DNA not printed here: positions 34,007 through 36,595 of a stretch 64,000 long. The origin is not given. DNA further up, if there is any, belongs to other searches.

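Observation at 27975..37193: Six-gene operon built around three paralogous giant OMP-like proteins of no family I can name, with CBM-like, Cys-rich lipoprotein and dead-GH18 partners, directly downstream of the cellulases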

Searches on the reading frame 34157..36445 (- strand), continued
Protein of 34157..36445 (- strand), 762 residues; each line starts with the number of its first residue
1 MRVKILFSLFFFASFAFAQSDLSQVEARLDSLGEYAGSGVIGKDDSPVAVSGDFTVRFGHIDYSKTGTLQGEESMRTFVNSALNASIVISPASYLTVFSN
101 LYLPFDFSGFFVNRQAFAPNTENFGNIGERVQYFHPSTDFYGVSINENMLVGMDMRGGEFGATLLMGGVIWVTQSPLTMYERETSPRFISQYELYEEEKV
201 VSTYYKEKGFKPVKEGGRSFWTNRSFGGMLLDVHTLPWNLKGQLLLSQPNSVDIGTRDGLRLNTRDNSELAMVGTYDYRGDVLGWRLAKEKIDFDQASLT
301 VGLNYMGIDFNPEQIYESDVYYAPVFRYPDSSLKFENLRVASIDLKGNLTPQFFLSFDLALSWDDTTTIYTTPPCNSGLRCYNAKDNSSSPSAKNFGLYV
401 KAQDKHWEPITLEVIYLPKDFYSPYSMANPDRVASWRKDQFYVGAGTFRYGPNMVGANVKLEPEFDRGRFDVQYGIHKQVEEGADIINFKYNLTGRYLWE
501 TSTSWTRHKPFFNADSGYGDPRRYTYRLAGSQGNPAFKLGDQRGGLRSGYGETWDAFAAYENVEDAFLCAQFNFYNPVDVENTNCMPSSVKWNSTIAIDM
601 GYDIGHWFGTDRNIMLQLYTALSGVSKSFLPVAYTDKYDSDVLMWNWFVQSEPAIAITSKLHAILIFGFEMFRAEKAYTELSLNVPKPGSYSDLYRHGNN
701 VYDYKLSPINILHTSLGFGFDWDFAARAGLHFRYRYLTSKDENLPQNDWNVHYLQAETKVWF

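Call 65: list_cluster_members(proteins=[P0424, P0427, P0428, P0429, P0430, P0432, P0435, P0437, P0440, P0508])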
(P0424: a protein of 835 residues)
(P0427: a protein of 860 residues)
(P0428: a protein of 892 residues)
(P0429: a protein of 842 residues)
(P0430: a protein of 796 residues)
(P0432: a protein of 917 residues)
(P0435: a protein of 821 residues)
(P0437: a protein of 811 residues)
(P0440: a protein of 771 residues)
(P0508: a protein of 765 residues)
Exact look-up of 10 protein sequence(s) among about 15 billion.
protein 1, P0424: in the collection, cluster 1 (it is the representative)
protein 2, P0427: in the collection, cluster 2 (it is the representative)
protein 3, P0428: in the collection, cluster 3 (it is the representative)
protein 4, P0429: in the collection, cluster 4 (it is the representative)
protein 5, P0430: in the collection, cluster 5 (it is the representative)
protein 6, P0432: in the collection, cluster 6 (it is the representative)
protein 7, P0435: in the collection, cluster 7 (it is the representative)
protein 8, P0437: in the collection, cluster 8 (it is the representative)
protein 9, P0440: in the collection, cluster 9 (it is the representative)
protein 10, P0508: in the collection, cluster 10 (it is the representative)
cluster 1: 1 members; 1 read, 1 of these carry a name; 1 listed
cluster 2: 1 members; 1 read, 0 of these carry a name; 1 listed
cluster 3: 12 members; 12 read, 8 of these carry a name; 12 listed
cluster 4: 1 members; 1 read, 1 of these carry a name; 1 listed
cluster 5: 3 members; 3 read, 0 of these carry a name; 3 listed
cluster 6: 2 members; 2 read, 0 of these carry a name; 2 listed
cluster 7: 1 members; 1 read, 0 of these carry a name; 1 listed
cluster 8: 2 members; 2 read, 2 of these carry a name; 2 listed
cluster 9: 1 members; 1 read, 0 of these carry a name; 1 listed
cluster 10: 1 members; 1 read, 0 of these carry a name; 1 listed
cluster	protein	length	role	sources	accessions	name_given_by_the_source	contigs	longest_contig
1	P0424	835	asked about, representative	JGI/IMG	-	hypothetical protein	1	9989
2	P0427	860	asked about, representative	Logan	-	-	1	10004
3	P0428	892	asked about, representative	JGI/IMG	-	hypothetical protein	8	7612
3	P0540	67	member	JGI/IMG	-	chromosomal replication initiator protein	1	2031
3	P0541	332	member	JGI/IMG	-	hypothetical protein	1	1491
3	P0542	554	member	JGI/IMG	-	hypothetical protein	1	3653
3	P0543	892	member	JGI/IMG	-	hypothetical protein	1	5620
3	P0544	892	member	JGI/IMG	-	hypothetical protein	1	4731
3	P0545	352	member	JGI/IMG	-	hypothetical protein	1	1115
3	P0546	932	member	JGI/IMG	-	hypothetical protein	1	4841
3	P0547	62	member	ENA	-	-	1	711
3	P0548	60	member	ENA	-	-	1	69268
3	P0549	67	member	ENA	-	-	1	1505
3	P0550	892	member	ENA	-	-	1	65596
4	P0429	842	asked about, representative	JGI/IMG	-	hypothetical protein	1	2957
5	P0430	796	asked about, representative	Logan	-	-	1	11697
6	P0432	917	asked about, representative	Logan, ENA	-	-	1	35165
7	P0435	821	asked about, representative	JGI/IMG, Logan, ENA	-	-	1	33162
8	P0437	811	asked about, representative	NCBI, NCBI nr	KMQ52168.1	hypothetical protein CHISP_0849 [Chitinispirillum alkaliphilum]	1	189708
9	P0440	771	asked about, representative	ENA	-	-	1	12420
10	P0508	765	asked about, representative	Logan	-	-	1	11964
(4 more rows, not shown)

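Call 66: find_encoding_contigs(protein=P0437, flank=10000, max_places=2)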
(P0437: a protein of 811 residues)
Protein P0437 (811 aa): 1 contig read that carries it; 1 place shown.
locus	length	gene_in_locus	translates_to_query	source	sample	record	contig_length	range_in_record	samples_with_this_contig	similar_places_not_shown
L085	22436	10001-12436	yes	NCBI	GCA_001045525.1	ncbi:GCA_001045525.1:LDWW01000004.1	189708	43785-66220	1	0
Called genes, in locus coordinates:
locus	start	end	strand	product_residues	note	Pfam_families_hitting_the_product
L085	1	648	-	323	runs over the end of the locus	PF00005:ABC_tran, PF08352:oligo_HPY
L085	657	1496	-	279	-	PF00528:BPD_transp_1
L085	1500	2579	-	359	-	PF00528:BPD_transp_1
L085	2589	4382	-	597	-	PF00496:SBP_bac_5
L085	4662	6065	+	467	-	PF08547:CIA30 (faint)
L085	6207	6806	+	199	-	-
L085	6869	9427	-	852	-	PF00532:Peripla_BP_1, PF13377:Peripla_BP_3, PF13407:Peripla_BP_4, PF07228:SpoIIE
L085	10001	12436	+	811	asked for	-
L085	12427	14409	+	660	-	-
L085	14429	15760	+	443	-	PF21582:CBM30, PF03425:CBM_11 (faint)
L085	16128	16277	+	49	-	-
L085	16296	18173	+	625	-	PF16260:DUF4914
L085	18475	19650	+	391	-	PF01946:Thi4 (faint), PF05834:Lycopene_cycl, PF01266:DAO (weak), PF22578:GGR_cat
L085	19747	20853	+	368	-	PF13439:Glyco_transf_4 (weak), PF00534:Glycos_transf_1, PF13692:Glyco_trans_1_4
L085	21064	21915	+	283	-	PF01435:Peptidase_M48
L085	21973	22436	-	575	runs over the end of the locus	PF08323:Glyco_transf_5, PF20706:GT4-conflict, PF00534:Glycos_transf_1, PF13692:Glyco_trans_1_4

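Call 67: find_encoding_contigs(protein=P0432, flank=8000, max_places=1)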
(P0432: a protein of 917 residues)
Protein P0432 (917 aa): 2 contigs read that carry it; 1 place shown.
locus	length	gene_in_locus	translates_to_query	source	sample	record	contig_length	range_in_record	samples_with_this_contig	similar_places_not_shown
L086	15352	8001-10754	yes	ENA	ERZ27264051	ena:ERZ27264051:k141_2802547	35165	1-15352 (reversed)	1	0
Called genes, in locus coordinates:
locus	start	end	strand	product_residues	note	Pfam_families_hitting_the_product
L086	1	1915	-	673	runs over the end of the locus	PF02927:CelD_N, PF00759:Glyco_hydro_9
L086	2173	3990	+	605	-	PF00496:SBP_bac_5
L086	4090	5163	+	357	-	PF00528:BPD_transp_1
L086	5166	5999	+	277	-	PF00528:BPD_transp_1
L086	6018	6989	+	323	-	PF00005:ABC_tran, PF08352:oligo_HPY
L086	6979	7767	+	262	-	PF00005:ABC_tran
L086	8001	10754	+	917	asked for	-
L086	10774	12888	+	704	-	-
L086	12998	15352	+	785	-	?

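Call 68: find_encoding_contigs(protein=P0435, flank=8000, max_places=1)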
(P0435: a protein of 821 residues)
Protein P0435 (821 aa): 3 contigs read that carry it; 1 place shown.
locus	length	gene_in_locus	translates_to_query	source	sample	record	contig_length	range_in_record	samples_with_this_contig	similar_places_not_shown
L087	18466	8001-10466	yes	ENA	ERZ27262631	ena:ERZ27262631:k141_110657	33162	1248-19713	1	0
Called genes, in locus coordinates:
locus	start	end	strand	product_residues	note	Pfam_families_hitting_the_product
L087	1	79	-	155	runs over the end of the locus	PF02381:MraZ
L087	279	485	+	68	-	-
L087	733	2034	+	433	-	PF00563:EAL (faint), PF08668:HDOD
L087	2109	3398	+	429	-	PF00990:GGDEF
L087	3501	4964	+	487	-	PF01547:SBP_bac_1, PF13416:SBP_bac_8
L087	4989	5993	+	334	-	PF00528:BPD_transp_1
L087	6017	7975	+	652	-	PF00528:BPD_transp_1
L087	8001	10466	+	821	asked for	-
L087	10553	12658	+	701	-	-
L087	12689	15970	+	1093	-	PF21582:CBM30, PF03425:CBM_11, PF22848:ASD1_dom (faint)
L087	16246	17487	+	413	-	PF05697:Trigger_N, PF05698:Trigger_C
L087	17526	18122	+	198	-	PF00574:CLP_protease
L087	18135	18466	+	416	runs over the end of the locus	PF06689:zf-C4_ClpX, PF07724:AAA_2, PF07728:AAA_5 (weak), PF00004:AAA, PF10431:ClpB_D2-small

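Call 69: find_encoding_contigs(protein=P0428, flank=8000, max_places=1)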
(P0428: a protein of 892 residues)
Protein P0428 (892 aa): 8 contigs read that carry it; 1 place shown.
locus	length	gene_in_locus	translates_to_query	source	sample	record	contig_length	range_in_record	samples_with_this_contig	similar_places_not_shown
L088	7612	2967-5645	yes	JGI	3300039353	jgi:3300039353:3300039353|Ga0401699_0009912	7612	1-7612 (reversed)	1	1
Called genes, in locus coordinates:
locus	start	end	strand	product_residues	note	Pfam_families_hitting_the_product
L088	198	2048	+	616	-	PF00728:Glyco_hydro_20, PF18088:Glyco_H_20C_C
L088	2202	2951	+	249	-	PF21582:CBM30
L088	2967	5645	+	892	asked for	-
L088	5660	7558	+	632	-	-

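Call 78: list_cluster_members(proteins=[P0431, P0433, P0434, P0436, P0438, P0439, P0442, P0445, P0499, P0503])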
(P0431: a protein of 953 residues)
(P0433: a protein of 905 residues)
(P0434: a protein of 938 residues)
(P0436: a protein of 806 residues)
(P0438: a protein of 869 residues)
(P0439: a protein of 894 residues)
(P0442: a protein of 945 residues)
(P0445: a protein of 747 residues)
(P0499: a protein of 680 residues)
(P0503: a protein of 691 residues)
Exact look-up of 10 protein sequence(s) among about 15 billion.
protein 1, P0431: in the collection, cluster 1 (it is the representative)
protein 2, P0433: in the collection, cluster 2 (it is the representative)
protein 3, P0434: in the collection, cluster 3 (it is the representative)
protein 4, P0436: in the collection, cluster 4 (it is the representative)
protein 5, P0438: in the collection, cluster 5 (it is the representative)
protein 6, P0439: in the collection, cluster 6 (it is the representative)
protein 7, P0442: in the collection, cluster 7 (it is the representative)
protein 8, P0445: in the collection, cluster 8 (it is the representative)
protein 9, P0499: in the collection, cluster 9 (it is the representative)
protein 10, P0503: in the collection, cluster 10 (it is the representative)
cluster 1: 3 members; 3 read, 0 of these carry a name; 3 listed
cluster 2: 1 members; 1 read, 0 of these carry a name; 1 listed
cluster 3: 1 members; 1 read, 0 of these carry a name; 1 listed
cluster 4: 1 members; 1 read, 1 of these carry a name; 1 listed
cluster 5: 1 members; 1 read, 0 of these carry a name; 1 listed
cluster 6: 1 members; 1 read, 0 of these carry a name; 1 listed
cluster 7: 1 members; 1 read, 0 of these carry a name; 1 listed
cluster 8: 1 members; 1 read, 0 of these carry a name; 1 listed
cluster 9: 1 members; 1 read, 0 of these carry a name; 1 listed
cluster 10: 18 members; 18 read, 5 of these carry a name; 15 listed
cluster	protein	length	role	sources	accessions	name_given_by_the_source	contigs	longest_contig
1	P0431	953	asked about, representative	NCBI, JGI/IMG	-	-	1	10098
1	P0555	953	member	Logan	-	-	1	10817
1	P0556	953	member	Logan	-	-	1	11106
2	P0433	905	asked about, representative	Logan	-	-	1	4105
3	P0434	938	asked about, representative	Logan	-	-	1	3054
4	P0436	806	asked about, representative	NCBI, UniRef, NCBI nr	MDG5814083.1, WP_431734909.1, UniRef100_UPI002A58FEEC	hypothetical protein QA601_03265 [Chitinispirillales bacterium ANBcel5] | hypothetical protein n=1 Tax=Cellulosispirillum alkaliphilum TaxID=3039283 ... | hypothetical protein [Chitinispirillales bacterium ANBcel5]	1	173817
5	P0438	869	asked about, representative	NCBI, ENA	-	-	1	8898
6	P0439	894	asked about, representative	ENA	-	-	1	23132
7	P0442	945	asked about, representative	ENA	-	-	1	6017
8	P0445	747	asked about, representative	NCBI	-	-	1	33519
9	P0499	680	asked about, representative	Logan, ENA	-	-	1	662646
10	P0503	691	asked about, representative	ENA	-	-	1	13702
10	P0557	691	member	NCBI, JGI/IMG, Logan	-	hypothetical protein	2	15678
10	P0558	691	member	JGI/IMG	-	hypothetical protein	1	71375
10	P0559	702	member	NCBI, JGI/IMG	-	hypothetical protein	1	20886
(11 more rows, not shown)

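Call 79: find_encoding_contigs(protein=P0436, flank=9000, max_places=1)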
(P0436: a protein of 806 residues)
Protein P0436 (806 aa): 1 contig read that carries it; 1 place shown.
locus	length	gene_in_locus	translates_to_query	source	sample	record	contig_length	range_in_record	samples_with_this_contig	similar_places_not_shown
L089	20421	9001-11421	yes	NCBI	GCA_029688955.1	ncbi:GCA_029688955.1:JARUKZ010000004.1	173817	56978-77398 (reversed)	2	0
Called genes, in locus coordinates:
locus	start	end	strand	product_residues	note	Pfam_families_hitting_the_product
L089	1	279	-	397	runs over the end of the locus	PF00082:Peptidase_S8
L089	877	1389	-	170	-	PF08388:GIIM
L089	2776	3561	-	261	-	PF00005:ABC_tran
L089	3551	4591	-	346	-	PF00005:ABC_tran, PF08352:oligo_HPY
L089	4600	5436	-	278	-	PF00528:BPD_transp_1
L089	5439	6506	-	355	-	PF00528:BPD_transp_1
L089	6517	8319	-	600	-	PF00496:SBP_bac_5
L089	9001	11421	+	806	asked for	-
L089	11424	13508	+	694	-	-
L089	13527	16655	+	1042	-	PF21582:CBM30, PF03425:CBM_11, PF22848:ASD1_dom (faint)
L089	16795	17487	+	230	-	PF00485:PRK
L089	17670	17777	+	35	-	-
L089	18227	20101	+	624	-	PF16260:DUF4914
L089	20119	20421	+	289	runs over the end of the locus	PF01259:SAICAR_synt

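Call 80: find_encoding_contigs(protein=P0499, flank=7000, max_places=1)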
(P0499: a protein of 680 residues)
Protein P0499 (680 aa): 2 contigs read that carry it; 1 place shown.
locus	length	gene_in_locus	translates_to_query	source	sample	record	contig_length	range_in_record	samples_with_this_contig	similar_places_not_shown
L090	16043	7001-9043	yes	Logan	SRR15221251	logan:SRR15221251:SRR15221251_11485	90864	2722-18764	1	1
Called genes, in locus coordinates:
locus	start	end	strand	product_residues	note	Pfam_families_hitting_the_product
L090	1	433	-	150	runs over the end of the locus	-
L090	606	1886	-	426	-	PF11013:DUF2851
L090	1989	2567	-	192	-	PF14902:DUF4494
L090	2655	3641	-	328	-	PF00005:ABC_tran, PF13304:AAA_21 (faint), PF13401:AAA_22 (faint), PF08402:TOBE_2 (weak)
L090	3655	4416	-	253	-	PF04338:DUF481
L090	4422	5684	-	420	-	-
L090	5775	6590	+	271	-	-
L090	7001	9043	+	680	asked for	-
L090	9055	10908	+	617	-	-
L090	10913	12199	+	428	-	-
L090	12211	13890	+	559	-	-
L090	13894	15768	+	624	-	PF00331:Glyco_hydro_10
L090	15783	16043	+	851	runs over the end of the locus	PF00933:Glyco_hydro_3, PF01915:Glyco_hydro_3_C, PF14310:Fn3-like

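Call 82: search_protein_families(library=pfam, proteins=[L090:10913-12199:+, L090:12211-13890:+, L090:5775-6590:+], max_evalue=0.01)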
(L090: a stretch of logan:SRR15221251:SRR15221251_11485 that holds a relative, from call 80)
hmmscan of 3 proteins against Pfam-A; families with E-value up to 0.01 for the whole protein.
L090:10913-12199:+ (428 aa): 0 families

L090:12211-13890:+ (559 aa): 0 families

L090:5775-6590:+ (271 aa): 0 families

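Call 85: find_encoding_contigs(protein=P0192, flank=10000, max_places=1)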
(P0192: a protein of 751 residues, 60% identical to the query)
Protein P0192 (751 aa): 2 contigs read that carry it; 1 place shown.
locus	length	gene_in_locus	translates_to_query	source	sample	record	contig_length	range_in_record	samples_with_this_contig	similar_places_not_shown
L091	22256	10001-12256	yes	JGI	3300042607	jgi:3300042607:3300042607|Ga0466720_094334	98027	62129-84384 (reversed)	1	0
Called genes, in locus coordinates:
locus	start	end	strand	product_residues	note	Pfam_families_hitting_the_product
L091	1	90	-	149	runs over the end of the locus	-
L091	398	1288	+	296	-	PF09603:Fib_succ_major, PF26707:DUF8237 (faint)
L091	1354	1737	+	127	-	PF00507:Oxidored_q4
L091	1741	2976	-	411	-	PF13173:AAA_14, PF13635:DUF4143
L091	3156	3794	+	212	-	PF00881:Nitroreductase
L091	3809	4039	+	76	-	-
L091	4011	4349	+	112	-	-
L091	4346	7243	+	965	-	PF01564:Spermine_synth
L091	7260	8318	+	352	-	PF02618:YceG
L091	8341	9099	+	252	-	PF00557:Peptidase_M24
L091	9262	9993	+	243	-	PF21582:CBM30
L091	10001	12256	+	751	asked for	-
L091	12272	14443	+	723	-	-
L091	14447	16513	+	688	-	-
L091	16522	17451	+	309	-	-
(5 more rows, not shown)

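Call 88: find_encoding_contigs(protein=P0503, flank=9000, max_places=2)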
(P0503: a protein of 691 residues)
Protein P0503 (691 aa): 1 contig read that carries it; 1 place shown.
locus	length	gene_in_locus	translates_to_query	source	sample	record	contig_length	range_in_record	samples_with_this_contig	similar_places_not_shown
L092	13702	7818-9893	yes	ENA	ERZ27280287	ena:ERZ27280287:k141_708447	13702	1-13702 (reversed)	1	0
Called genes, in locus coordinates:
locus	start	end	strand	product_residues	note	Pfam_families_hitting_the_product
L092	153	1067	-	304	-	PF03379:CcmB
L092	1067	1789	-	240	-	PF02585:PIG-L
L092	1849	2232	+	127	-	PF04237:YjbR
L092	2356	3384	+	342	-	PF00044:Gp_dh_N, PF02800:Gp_dh_C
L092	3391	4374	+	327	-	PF00365:PFK, PF01513:NAD_kinase, PF00781:DAGK_cat (weak)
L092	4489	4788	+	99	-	PF04341:DUF485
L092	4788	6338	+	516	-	PF00474:SSF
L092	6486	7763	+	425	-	PF00704:Glyco_hydro_18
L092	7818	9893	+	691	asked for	-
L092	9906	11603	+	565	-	-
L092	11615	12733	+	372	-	-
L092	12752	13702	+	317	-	?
